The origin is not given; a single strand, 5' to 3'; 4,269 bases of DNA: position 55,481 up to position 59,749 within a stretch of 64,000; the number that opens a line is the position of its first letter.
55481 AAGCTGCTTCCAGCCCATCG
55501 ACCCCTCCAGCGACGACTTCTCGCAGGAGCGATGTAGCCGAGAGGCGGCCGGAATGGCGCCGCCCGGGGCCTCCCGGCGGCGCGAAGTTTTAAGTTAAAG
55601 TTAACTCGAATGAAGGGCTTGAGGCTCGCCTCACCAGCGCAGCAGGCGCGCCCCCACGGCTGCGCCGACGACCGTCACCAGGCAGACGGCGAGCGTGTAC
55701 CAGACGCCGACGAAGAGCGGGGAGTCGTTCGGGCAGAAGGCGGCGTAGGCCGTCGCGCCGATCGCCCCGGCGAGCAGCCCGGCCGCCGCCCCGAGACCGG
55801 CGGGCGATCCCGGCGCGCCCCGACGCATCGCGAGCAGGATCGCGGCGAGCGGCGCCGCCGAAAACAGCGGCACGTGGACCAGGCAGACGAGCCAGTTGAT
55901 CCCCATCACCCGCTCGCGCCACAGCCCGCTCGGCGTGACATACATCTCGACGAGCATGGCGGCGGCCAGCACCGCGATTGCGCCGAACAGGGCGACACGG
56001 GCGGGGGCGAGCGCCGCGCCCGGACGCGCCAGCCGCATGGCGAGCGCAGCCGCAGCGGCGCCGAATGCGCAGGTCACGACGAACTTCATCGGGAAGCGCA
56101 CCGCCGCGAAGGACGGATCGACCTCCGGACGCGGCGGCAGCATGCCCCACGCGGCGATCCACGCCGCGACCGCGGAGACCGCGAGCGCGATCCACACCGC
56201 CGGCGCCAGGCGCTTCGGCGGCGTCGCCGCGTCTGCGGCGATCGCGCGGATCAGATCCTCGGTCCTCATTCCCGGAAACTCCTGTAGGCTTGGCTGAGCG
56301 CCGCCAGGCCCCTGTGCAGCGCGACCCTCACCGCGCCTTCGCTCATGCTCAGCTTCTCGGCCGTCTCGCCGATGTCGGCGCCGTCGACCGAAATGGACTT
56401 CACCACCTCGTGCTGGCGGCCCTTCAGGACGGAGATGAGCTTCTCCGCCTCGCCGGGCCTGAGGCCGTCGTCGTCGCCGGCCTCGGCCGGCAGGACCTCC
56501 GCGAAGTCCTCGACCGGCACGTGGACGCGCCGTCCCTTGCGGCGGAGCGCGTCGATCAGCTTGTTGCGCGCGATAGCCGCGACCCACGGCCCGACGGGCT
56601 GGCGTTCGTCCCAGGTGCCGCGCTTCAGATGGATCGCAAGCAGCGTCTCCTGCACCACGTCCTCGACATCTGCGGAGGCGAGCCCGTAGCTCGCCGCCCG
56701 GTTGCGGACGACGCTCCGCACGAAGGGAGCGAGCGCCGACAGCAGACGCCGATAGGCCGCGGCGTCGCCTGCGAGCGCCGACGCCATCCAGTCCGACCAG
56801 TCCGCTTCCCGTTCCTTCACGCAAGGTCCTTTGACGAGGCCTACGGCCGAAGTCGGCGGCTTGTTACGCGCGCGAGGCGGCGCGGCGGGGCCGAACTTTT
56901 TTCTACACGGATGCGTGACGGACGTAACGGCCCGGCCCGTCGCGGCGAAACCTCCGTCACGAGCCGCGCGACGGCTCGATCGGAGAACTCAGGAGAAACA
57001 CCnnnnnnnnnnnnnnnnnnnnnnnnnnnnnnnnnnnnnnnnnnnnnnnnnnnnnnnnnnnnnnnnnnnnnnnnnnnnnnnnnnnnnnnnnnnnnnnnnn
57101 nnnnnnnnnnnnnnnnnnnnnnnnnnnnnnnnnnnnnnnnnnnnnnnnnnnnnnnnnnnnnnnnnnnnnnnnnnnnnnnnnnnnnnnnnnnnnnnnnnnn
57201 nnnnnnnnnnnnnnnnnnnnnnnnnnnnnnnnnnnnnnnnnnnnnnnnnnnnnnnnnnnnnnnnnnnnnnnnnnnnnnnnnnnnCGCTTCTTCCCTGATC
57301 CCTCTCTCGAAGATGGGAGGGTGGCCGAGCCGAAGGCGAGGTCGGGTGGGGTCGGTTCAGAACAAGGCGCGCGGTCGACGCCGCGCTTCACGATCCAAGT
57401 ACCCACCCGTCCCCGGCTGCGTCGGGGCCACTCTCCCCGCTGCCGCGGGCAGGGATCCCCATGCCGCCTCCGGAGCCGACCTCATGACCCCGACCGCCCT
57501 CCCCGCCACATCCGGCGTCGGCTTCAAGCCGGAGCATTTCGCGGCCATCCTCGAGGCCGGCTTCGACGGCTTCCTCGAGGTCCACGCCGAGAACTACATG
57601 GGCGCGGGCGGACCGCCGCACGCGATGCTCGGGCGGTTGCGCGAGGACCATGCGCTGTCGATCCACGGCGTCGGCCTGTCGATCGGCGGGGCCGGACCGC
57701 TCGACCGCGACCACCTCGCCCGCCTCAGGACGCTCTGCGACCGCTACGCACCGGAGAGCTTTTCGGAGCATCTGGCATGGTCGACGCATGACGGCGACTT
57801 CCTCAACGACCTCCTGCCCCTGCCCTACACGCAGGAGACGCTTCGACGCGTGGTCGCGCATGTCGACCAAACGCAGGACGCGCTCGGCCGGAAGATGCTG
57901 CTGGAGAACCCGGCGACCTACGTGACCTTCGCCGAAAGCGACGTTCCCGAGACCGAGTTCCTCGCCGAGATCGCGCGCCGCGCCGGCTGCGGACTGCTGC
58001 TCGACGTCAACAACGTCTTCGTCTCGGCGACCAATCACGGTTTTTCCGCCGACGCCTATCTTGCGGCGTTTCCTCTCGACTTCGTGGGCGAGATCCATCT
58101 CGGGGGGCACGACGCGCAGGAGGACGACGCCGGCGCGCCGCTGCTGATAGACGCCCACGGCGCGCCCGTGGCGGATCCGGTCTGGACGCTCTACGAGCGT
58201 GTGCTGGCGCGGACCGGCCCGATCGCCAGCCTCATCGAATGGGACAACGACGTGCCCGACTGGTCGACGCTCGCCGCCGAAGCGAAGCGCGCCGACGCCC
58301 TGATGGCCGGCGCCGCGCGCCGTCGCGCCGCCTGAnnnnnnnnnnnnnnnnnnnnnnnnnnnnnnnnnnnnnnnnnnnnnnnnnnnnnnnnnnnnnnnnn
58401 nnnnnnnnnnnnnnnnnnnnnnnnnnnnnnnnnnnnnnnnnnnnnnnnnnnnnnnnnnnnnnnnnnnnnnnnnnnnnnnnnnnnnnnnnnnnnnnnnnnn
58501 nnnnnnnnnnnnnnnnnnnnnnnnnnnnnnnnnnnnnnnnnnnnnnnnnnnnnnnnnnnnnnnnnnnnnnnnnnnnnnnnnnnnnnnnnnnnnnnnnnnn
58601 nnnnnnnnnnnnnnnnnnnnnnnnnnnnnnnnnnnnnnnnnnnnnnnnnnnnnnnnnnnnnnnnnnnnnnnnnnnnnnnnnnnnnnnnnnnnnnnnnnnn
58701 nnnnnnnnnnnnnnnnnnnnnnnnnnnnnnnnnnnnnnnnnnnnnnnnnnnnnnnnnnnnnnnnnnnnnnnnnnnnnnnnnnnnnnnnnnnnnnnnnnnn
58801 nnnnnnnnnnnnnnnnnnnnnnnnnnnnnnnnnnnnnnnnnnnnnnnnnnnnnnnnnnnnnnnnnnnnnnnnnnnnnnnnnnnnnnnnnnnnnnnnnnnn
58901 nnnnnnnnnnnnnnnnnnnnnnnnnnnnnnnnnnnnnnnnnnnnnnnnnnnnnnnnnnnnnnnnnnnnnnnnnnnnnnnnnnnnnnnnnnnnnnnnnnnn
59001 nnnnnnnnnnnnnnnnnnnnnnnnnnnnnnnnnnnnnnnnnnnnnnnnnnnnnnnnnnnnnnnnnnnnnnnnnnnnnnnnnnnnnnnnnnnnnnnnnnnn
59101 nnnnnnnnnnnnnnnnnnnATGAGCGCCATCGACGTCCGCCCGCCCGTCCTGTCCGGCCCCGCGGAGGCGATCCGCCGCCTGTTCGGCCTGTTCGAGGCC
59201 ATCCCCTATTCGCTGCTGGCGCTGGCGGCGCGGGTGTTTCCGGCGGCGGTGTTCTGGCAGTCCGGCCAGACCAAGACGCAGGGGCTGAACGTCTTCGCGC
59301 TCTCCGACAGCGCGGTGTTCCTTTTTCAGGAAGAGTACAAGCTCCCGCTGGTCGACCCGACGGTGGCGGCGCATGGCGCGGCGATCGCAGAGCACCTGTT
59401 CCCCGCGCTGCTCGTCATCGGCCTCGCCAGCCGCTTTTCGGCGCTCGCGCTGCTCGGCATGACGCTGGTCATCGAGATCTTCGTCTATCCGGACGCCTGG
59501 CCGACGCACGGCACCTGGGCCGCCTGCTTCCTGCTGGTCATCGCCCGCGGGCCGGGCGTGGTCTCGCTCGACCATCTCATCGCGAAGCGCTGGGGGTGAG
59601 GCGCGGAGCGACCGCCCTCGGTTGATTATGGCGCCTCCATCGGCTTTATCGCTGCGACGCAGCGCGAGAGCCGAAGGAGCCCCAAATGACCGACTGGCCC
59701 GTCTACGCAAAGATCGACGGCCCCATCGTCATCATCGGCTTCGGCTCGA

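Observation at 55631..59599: Complete bufferin-type RiPP cluster (DUF2282 precursor, MNIO DUF692, DUF2063, DoxX) wired to a divergent sigmaF-NrsF ECF pair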

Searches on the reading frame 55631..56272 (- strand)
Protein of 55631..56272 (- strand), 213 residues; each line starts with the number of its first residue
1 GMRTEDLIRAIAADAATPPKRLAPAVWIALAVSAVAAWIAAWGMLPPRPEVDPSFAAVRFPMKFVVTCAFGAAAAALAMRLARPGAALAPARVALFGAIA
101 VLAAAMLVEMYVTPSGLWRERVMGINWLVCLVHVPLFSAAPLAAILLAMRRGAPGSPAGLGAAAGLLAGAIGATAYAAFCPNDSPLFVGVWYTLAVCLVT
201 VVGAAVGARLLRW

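Call 3: search_protein_families(library=pfam, proteins=[window:55631-56272:-], max_evalue=0.01)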
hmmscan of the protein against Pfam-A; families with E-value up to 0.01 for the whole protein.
window:55631-56272:- (213 aa): 1 family
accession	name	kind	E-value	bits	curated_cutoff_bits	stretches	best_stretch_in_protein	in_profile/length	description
PF06532.16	NrsF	-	4.6e-46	157.7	26.8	1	12-213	2-204/204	Negative regulator of sigma F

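Call 6: search_protein_families(library=ncbifam, proteins=[window:55631-56272:-], max_evalue=0.001)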
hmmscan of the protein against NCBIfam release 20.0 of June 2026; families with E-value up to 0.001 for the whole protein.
window:55631-56272:- (213 aa): 1 family
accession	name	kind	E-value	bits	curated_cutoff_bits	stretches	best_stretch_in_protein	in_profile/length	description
NF042994.1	AntiSigF_NrsF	equivalog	4.4e-26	91.7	300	1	2-213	1-214/214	anti-sigma-F factor NrsF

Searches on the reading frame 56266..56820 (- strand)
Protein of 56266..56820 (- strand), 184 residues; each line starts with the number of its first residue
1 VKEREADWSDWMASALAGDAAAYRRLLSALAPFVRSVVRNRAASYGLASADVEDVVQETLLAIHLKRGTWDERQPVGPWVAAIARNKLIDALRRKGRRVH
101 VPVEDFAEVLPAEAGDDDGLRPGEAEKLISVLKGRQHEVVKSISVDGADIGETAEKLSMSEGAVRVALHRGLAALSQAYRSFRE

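Call 3: search_protein_families(library=pfam, proteins=[window:56266-56820:-], max_evalue=0.01)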
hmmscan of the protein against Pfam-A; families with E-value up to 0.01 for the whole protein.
window:56266-56820:- (184 aa): 4 families
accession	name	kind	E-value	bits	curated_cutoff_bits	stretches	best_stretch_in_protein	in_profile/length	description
PF04542.20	Sigma70_r2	-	1.1e-12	48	24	1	28-98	3-71/71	Sigma-70 region 2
PF08281.18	Sigma70_r4_2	-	1.4e-08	34.7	25.7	1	126-175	5-54/54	Sigma-70, region 4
PF07638.17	Sigma70_ECF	-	6.4e-06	26.6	21.1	1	7-168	3-172/185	ECF sigma factor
PF04545.22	Sigma70_r4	-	3.9e-05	23.5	24.1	1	129-175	2-48/50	Sigma-70, region 4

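Call 6: search_protein_families(library=ncbifam, proteins=[window:56266-56820:-], max_evalue=0.001)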
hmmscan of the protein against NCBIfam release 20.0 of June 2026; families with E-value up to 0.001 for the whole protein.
window:56266-56820:- (184 aa): 60 families (the best 25 are shown)
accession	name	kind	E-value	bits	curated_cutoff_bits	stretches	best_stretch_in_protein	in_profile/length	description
NF009165.0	PRK12512.1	equivalog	2.9e-75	251.9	198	1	1-181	2-181/184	RNA polymerase sigma factor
NF009191.0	PRK12539.1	subfamily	6.7e-45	152.9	171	1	3-177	3-177/185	sigma-70 family RNA polymerase sigma factor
NF009188.0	PRK12536.1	subfamily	8.5e-39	133.4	250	1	2-181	11-188/190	RNA polymerase sigma factor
NF007230.0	PRK09648.1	subfamily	2.1e-23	83.1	209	1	3-178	8-188/195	RNA polymerase sigma factor ShbA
TIGR02989.1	Sig-70_gvs1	subfamily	1.3e-16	60.9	124.55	1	38-176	14-155/158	RNA polymerase sigma-70 factor, Rhodopirellula/Verrucomicrobium family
TIGR02937.1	sigma70-ECF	superfamily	8.3e-16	58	42.9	1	22-178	2-164/165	sigma-70 family RNA polymerase sigma factor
NF058625.1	sigma_PG0214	equivalog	9e-14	51.5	130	1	40-177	19-159/170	GFO_1088 family ECF-type sigma factor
NF007227.0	PRK09645.1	subfamily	7e-13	48.9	202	1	50-178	38-169/177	sigma-70 family RNA polymerase sigma factor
TIGR02959.1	SigZ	equivalog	4.4e-12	46.2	168.65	1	49-177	19-146/170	RNA polymerase sigma factor SigZ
NF008892.0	PRK11924.2-1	equivalog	1.8e-11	44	291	1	49-100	40-91/203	RNA polymerase sigma factor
TIGR02983.1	SigE-fam_strep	subfamily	4.8e-11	42.8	141.55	1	50-178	31-157/162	SigE family RNA polymerase sigma factor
TIGR02984.1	Sig-70_plancto1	subfamily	4.8e-11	42.6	183.75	2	17-95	3-83/189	RNA polymerase sigma-70 factor, Planctomycetaceae-specific subfamily 1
NF007225.0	PRK09643.1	equivalog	1e-10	41.6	190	1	9-183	15-186/204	RNA polymerase sigma factor SigM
TIGR02943.1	Sig70_famx1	hypoth_equivalog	1.3e-10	41.4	162.2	1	50-102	27-79/188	RNA polymerase sigma-70 factor, TIGR02943 family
TIGR02985.1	Sig70_bacteroi1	subfamily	2.3e-10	40.9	126.4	1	42-177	18-160/162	RNA polymerase sigma-70 factor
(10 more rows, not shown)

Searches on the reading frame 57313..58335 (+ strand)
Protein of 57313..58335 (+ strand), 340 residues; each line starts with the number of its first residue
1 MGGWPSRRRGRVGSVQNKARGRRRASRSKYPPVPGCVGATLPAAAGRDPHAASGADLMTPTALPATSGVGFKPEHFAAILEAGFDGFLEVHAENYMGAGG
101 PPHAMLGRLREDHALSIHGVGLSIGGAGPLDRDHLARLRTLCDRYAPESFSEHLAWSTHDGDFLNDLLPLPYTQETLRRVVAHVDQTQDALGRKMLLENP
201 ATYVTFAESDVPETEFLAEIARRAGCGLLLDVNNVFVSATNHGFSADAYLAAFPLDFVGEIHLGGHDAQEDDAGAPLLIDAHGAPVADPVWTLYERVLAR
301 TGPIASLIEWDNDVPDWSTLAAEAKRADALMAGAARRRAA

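Call 3: search_protein_families(library=pfam, proteins=[window:57313-58335:+], max_evalue=0.01)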
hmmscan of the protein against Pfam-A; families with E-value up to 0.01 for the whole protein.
window:57313-58335:+ (340 aa): 1 family
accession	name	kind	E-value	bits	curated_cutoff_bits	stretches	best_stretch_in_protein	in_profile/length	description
PF05114.20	MbnB_TglH_ChrH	-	5.2e-103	344.3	25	1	67-331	2-262/263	RiPP precursor modification enzyme MbnB/TglH/ChrH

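Call 6: search_protein_families(library=ncbifam, proteins=[window:57313-58335:+], max_evalue=0.001)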
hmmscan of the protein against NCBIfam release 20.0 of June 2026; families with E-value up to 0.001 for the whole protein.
window:57313-58335:+ (340 aa): 5 families
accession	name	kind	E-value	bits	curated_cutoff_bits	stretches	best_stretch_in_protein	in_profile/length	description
NF050167.1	MNIO_BufB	equivalog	1.2e-113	378.8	310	1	68-327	2-261/262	MNIO family bufferin maturase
NF003818.2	PRK05409.1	equivalog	3.6e-67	226.7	360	1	67-327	2-260/264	HvfB family MNIO-type RiPP peptide maturase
NF050151.1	RiPP_MNIO_ApyH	equivalog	6.1e-24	84.7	400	1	114-331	56-280/283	multinuclear non-heme iron-dependent oxidative enzyme ApyH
TIGR04159.2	methbact_MbnB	equivalog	7.8e-14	51.8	325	1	136-291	71-218/261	methanobactin biosynthesis protein MbnB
NF050165.1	MNIO_ChrH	equivalog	1.3e-10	40.9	600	1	78-301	28-247/363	MNIO family chryseobactin maturase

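Call 22: search_solved_structures(query=window:57484-58332:+, max_evalue=0.001, show_alignments=2)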
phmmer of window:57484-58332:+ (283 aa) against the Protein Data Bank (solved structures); distinct sequences matched with E-value up to 0.001: 8.
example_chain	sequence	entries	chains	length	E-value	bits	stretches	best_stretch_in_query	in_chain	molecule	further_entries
3bww_A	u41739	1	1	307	3.5e-39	138.1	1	27-212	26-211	Protein of unknown function DUF692/COG3220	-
8hci_D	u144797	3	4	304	2.3e-16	63.2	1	112-269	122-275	DUF692 family protein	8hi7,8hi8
7dz9_B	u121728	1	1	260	4.8e-10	42.5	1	84-261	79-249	cpMbnB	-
7dz9_A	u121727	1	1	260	4.8e-10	42.5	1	84-261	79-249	MbnB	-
7tcr_A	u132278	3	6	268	1.3e-08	37.8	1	80-269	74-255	Methanobactin biosynthesis cassette protein MbnB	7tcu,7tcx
7fc0_B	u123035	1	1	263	1.3e-08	37.8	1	75-232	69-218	Methanobactin biosynthesis cassette protein MbnB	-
7fc0_E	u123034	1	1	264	1.3e-08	37.8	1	75-232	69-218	Methanobactin biosynthesis cassette protein MbnB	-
7tcw_A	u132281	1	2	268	6.6e-08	35.5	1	80-208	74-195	Methanobactin biosynthesis cassette protein MbnB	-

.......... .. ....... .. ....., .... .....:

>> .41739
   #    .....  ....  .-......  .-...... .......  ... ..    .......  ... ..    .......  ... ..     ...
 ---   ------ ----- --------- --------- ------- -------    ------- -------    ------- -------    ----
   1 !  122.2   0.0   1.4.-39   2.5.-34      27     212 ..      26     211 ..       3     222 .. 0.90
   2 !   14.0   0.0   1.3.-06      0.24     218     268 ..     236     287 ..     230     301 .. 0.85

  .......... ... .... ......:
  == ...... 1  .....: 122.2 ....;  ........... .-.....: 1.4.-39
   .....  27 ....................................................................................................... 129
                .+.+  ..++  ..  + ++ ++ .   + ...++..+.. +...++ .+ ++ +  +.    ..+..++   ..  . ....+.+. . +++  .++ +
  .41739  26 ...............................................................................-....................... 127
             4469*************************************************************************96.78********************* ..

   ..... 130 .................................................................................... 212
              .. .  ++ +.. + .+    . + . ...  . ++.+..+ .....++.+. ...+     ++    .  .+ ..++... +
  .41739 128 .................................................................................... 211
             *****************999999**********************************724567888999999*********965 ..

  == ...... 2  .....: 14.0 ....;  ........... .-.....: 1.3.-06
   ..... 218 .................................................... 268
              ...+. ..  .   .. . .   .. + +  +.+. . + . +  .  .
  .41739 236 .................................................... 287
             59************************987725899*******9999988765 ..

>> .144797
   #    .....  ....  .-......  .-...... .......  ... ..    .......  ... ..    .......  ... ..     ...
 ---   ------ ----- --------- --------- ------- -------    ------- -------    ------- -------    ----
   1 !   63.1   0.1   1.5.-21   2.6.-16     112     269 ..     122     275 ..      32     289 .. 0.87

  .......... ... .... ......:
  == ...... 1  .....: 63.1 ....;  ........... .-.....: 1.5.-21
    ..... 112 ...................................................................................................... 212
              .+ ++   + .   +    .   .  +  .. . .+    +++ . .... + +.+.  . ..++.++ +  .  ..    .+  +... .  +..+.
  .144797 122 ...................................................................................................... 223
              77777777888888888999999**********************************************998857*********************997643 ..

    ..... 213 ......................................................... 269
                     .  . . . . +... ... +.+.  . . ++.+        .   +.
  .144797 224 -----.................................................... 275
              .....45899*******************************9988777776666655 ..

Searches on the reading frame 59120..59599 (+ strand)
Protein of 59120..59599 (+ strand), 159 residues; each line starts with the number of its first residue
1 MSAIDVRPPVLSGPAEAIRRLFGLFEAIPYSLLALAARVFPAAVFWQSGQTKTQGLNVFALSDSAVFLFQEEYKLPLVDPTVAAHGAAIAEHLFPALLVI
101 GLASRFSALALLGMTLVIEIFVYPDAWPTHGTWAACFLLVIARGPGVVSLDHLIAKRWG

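Call 3: search_protein_families(library=pfam, proteins=[window:59120-59599:+], max_evalue=0.01)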
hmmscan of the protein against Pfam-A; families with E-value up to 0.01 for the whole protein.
window:59120-59599:+ (159 aa): 1 family
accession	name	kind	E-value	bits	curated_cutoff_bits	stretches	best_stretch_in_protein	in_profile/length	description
PF07681.17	DoxX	-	1.2e-14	55.1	23.6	1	34-123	2-84/85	DoxX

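Call 6: search_protein_families(library=ncbifam, proteins=[window:59120-59599:+], max_evalue=0.001)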
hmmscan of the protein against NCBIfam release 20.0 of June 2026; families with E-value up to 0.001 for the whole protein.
window:59120-59599:+ (159 aa): 1 family
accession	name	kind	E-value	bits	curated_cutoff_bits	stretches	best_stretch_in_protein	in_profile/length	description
NF050144.1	matur_HvfX_fam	equivalog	2.2e-10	40.9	80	1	33-122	3-87/165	HvfX family Cu-binding RiPP maturation protein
